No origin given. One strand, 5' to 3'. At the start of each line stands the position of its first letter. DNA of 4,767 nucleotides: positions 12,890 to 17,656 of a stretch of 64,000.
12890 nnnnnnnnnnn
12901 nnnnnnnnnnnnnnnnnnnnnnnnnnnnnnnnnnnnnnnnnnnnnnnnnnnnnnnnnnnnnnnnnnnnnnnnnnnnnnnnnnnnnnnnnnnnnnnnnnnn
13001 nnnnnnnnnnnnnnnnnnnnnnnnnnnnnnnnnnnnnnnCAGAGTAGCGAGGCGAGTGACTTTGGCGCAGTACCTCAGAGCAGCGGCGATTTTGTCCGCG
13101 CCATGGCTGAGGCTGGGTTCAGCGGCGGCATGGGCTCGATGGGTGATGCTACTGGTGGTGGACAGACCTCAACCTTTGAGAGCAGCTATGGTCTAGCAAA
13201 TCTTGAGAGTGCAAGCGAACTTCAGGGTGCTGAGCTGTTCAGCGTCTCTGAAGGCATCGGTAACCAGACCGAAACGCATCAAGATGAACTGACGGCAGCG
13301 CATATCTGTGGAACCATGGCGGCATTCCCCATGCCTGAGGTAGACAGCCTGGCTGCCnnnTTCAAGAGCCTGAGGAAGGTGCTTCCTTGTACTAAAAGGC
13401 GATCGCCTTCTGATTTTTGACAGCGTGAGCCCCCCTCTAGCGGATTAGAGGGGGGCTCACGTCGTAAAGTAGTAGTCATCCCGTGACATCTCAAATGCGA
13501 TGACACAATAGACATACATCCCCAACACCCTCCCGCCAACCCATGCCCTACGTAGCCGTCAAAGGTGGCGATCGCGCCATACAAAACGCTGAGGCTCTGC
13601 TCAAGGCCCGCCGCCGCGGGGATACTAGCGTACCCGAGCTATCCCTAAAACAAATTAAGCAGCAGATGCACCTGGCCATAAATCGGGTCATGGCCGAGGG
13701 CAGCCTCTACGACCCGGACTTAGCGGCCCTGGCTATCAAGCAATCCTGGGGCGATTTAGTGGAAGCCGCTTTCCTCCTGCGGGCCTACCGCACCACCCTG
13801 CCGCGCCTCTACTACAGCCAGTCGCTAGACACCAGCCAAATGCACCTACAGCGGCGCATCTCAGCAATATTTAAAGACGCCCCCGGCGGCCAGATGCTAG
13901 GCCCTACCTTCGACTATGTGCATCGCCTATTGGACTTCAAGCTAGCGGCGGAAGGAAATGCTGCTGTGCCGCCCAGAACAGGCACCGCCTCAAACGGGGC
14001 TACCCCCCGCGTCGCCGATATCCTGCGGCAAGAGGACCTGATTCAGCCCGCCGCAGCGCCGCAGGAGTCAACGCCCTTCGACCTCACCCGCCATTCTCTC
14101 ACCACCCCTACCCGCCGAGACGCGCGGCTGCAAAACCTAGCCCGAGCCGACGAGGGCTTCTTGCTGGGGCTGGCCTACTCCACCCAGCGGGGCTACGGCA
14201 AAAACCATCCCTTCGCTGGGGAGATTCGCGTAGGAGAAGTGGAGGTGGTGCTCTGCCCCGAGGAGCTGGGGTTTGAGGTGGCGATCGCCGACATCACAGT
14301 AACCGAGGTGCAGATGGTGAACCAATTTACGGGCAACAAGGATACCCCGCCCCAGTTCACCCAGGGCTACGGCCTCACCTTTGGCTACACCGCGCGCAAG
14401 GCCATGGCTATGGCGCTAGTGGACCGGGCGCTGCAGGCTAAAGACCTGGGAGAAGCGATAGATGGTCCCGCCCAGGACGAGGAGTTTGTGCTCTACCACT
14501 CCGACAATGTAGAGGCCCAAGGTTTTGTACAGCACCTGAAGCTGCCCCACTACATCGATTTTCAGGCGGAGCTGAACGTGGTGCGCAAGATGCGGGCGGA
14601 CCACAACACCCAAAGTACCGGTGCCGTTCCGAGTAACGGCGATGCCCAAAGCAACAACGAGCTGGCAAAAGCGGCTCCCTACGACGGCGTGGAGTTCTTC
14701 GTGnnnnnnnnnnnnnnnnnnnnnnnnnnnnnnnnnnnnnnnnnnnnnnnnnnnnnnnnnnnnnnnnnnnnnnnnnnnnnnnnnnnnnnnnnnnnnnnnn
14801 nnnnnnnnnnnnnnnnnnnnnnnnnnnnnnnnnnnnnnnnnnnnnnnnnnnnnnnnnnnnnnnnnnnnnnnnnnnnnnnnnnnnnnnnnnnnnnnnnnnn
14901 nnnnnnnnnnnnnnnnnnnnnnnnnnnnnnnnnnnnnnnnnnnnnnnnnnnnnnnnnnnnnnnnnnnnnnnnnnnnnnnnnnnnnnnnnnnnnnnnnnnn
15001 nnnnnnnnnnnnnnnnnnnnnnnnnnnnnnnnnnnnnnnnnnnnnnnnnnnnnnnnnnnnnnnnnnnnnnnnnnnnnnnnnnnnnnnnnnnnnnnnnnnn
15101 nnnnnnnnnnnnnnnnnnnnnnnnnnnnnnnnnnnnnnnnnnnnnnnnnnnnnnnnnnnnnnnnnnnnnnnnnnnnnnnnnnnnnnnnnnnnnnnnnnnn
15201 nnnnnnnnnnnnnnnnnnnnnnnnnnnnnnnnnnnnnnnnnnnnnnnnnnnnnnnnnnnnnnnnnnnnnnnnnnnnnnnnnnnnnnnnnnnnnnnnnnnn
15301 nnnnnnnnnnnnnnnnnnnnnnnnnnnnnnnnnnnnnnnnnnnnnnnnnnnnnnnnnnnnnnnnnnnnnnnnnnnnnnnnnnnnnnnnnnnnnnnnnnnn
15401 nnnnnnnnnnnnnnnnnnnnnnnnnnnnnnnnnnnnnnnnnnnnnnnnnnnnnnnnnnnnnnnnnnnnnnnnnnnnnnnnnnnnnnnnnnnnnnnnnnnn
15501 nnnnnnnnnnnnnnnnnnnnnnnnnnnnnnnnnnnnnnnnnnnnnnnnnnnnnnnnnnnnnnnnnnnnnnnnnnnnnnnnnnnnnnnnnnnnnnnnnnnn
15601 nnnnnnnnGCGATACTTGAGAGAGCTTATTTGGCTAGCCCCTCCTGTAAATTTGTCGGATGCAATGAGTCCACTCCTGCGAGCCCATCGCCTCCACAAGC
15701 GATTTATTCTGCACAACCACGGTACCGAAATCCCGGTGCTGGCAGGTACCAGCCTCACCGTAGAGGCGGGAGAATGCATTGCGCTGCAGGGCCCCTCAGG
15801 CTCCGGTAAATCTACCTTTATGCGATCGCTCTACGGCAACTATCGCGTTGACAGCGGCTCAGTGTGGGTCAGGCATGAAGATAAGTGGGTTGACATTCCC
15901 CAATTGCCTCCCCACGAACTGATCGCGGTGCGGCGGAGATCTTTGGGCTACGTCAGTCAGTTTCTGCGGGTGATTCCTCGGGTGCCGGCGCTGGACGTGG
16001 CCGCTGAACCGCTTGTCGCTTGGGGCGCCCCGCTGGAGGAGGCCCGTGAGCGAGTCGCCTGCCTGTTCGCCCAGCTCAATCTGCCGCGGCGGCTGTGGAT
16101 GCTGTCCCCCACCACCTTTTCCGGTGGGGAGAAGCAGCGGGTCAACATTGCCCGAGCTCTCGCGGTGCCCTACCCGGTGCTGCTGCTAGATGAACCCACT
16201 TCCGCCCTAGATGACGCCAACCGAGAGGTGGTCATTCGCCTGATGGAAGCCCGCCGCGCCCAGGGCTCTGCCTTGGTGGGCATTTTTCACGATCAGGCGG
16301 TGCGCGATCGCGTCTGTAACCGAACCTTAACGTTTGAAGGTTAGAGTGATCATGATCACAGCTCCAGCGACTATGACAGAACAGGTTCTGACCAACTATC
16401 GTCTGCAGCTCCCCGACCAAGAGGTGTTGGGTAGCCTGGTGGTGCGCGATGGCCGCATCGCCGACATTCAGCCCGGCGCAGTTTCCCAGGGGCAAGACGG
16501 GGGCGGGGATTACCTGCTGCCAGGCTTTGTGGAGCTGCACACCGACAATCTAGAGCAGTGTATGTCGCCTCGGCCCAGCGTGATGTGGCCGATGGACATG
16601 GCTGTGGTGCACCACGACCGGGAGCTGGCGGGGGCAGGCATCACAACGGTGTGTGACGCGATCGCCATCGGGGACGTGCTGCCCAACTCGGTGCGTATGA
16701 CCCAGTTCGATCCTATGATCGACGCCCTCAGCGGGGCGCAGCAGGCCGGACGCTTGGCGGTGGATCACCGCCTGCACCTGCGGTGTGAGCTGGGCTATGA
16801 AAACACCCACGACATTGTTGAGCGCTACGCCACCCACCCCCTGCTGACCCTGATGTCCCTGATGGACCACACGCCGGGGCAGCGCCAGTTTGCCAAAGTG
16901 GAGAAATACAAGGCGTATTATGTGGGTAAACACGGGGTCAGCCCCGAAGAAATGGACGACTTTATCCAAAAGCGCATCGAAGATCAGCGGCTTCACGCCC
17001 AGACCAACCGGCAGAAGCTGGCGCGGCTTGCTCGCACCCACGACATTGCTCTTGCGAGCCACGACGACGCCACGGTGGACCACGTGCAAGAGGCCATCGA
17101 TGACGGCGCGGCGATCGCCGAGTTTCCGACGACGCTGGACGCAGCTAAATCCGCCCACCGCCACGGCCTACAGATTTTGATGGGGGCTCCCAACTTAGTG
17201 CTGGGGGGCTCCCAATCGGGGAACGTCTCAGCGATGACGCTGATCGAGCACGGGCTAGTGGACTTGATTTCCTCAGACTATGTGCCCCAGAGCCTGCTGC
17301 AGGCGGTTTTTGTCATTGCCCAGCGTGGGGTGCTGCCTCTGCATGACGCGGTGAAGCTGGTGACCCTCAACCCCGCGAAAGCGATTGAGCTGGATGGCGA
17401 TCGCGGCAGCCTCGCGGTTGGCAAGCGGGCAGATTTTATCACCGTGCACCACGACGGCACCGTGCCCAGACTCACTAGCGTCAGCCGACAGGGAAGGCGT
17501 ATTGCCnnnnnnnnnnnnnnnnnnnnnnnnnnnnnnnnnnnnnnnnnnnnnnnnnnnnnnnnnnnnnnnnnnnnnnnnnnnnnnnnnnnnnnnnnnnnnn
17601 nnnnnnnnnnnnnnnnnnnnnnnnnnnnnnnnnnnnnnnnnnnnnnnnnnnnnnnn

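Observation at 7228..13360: AT-rich island with a single 1805-aa G8 / beta-helix / CAP-domain protein behind a 715-bp ORF-free leader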

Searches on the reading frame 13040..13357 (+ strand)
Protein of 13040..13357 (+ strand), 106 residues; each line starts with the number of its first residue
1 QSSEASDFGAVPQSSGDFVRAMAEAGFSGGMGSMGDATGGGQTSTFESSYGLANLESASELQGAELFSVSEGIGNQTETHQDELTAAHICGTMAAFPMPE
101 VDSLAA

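Call 30: search_protein_families(library=pfam, proteins=[window:13040-13357:+], max_evalue=10)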
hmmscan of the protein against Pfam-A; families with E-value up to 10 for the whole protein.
window:13040-13357:+ (106 aa): 0 families
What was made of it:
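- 13043..13357 (+): 105-aa acidic, Gly/Ser/Thr-rich C-terminal tail; candidate uncleaved export signal (inferred). No Pfam hit (call 30).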

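Call 43: search_protein_representatives(protein=window:13040-13357:+)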
Query: 106 residues. Proteins with E-value up to 0.001 (for the whole library): 1; up to 1e-10: 0; up to 1e-30: 0. The best 1 are listed.
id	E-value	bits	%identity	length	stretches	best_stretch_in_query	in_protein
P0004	5.4e-06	42.8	43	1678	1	16-100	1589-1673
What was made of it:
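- Tried and rejected: A full HMMER scan of 1.84e9 representatives found only P0004 (call 43).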

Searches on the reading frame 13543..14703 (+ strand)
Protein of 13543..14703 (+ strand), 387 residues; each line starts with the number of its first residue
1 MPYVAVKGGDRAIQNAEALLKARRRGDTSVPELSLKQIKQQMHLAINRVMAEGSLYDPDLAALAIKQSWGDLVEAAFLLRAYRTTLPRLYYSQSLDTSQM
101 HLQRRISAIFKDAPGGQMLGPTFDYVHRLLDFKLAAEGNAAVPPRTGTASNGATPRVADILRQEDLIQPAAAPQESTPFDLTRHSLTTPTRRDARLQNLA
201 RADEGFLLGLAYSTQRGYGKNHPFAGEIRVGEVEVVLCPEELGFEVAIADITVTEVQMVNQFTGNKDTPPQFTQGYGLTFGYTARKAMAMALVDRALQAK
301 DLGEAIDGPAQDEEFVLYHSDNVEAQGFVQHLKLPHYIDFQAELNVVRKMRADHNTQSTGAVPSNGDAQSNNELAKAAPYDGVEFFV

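Call 8: search_protein_families(library=pfam, proteins=[window:13543-14703:+], max_evalue=0.001)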
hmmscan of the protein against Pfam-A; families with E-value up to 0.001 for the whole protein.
window:13543-14703:+ (387 aa): 1 family
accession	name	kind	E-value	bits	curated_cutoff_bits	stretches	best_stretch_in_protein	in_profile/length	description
PF05861.17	PhnI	-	1.5e-159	530.8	34.5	1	3-353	2-347/348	Bacterial phosphonate metabolism protein (PhnI)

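Call 48: find_related_loci(query=window:13543-14703:+, collection=genome_contigs, flank=10000)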
Query window:13543-14703:+ (387 aa) in genome_contigs; peptide patterns used: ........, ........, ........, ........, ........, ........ (x = any residue, [..] = any of these).
396 stretches matched a pattern; 300 encode a relative of the query (tblastn E <= 1e-3); the best 80 are kept; 80 distinct loci.
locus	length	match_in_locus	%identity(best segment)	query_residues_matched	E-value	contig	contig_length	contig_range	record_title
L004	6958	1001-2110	79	1-366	0e+0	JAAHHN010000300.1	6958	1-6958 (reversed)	MAG: Spirulina sp. SIO3F2 3F2_NODE_300, whole genome shotgun sequence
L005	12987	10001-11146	76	1-369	0e+0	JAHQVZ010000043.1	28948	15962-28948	MAG: Leptolyngbyaceae cyanobacterium MAG.088 Posi_088-P8096, whole genome shotgun sequence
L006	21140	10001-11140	77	1-355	0e+0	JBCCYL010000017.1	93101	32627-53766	MAG: Cyanobacteria bacterium P01_F01_bin.150 k141_2983894_length_93101_cov_45.5267, whole genome shotgun sequence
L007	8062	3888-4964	80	1-355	0e+0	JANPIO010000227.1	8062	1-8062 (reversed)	MAG: Phormidium sp. VAR_61_metabat_6 VAR_61_k141_3604854, whole genome shotgun sequence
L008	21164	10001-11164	74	1-378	0e+0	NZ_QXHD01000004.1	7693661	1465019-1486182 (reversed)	Adonisia turfae CCMR0081 Scaffold_3b, whole genome shotgun sequence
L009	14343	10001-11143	75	1-365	0e+0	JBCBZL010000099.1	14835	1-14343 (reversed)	MAG: Cyanobacteria bacterium P01_A01_bin.114 k141_1487442_length_14835_cov_17.8595, whole genome shotgun sequence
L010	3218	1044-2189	77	1-378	0e+0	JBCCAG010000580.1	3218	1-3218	MAG: Cyanobacteria bacterium P01_A01_bin.135 k141_1035270_length_3218_cov_73.2925, whole genome shotgun sequence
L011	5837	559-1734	74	1-366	0e+0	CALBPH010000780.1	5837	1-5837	MAG TPA_asm: uncultured Leptolyngbya sp. isolate SRR3401488_bin.76_CONCOCT_v1.1_MAG genome assembly, contig: ERZ1740052.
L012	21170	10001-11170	75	1-368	0e+0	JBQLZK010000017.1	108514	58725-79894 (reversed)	MAG: Thainema sp. isolate MCC5402 contig_17, whole genome shotgun sequence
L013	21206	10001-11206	73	1-383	0e+0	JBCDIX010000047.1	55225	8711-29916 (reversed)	MAG: Cyanobacteria bacterium P01_H01_bin.21 k141_3385950_length_55225_cov_65.5681, whole genome shotgun sequence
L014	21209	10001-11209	74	1-367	0e+0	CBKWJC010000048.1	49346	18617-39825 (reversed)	MAG TPA_asm: uncultured bacterium isolate SRR29175782_binner123_Refined_2 genome assembly, contig: ERZ27337292.51, whole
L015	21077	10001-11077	80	1-355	0e+0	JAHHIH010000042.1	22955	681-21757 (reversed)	MAG: Tildeniella torsiva UHER 1998/13D scaffold_279_c1, whole genome shotgun sequence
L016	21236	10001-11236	71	1-387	0e+0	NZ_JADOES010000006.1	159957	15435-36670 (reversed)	Leptothoe spongobia TAU-MAC 1115 scaffold6_cov0, whole genome shotgun sequence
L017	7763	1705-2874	73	1-373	0e+0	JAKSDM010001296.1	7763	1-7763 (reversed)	MAG: Pseudanabaenales cyanobacterium isolate MAG.87 k141_1804465, whole genome shotgun sequence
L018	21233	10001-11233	72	1-379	0e+0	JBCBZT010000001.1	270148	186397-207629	MAG: Cyanobacteria bacterium P01_A01_bin.123 k141_729675_length_270148_cov_35.4920, whole genome shotgun sequence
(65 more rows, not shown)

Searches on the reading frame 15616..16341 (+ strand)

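Call 8: search_protein_families(library=pfam, proteins=[window:15616-16341:+], max_evalue=0.001)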
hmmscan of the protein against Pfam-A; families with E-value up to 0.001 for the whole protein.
window:15616-16341:+ (242 aa): 3 families
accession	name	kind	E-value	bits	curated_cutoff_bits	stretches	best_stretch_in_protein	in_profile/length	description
PF00005.33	ABC_tran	-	7.3e-28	98.3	25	1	44-196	3-137/137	ABC transporter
PF02463.25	SMC_N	-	3e-07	30.5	40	1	163-224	132-197/220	RecF/RecN/SMC N terminal domain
PF13191.12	AAA_16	-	0.00015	22.8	32.6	1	52-210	24-156/167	AAA ATPase domain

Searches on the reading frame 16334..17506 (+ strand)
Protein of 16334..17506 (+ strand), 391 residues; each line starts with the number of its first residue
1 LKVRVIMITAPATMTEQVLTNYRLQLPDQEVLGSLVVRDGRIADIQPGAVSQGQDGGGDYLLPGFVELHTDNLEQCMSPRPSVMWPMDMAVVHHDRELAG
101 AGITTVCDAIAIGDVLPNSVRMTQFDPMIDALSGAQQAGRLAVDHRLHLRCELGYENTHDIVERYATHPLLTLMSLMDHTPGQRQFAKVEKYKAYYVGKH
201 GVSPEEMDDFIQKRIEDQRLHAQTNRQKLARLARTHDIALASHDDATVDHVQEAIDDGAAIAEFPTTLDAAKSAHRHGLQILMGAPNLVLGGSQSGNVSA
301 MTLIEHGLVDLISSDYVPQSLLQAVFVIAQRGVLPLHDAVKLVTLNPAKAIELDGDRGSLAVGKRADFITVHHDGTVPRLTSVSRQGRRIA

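Call 13: search_protein_families(library=pfam, proteins=[window:16334-17506:+], max_evalue=0.001)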
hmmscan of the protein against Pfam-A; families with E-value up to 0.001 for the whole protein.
window:16334-17506:+ (391 aa): 2 families
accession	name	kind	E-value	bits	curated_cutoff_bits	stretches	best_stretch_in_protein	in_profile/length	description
PF07969.17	Amidohydro_3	-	5.5e-11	43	29.7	1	255-369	310-442/472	Amidohydrolase family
PF01979.26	Amidohydro_1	-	2.5e-10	40.6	25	1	200-371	127-318/345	Amidohydrolase family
